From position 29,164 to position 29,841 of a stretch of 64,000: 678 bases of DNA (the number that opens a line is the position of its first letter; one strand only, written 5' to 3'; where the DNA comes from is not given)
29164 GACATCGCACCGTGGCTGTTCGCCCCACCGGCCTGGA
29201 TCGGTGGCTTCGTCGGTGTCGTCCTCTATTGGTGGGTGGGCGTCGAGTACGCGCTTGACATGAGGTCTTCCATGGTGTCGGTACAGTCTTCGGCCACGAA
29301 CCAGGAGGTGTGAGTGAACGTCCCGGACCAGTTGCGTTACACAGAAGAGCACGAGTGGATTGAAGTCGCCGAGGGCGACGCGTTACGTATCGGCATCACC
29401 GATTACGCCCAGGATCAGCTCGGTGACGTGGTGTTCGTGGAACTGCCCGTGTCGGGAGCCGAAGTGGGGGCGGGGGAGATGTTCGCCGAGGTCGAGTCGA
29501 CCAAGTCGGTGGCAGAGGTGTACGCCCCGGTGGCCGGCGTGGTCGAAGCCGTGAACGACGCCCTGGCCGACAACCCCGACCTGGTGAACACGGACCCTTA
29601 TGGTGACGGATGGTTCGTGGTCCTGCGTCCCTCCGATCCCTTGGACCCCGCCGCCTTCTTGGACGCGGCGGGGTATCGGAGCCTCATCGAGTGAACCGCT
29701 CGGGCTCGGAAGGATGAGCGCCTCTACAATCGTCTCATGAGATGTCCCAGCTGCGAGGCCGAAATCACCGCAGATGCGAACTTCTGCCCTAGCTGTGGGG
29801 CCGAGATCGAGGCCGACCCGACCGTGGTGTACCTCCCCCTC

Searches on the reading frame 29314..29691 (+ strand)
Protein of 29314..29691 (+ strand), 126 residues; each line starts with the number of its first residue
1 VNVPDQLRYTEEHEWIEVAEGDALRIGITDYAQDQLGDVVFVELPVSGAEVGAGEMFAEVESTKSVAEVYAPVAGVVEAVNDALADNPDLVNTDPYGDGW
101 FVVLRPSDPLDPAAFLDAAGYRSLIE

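Call 24: find_encoding_contigs(protein=window:29314-29691:+, flank=10000, max_places=4)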
Protein seq(126 aa) (126 aa): 2 contigs read that carry it; 2 places shown.
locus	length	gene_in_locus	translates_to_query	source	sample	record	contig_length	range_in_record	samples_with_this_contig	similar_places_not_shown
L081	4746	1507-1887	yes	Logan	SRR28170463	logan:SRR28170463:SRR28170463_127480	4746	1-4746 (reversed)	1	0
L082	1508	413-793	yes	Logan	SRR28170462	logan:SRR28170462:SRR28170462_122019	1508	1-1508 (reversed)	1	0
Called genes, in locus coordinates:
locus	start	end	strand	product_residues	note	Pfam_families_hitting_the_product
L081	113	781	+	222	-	-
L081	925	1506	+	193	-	PF01066:CDP-OH_P_transf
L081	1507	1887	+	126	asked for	PF01597:GCV_H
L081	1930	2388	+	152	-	PF12773:DZR (weak), PF13240:Zn_Ribbon_1, PF13248:Zn_ribbon_3 (weak), PF16697:Yop-YscD_cpl, PF00498:FHA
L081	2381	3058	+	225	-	PF00376:MerR (weak), PF13411:MerR_1, PF28507:Rv1828_C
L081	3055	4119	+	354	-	PF00768:Peptidase_S11, PF00144:Beta-lactamase (faint)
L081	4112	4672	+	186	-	PF00156:Pribosyltran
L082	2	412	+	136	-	?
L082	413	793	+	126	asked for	PF01597:GCV_H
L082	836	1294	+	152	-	PF12773:DZR (weak), PF13240:Zn_Ribbon_1, PF13248:Zn_ribbon_3 (weak), PF16697:Yop-YscD_cpl, PF00498:FHA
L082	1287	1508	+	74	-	?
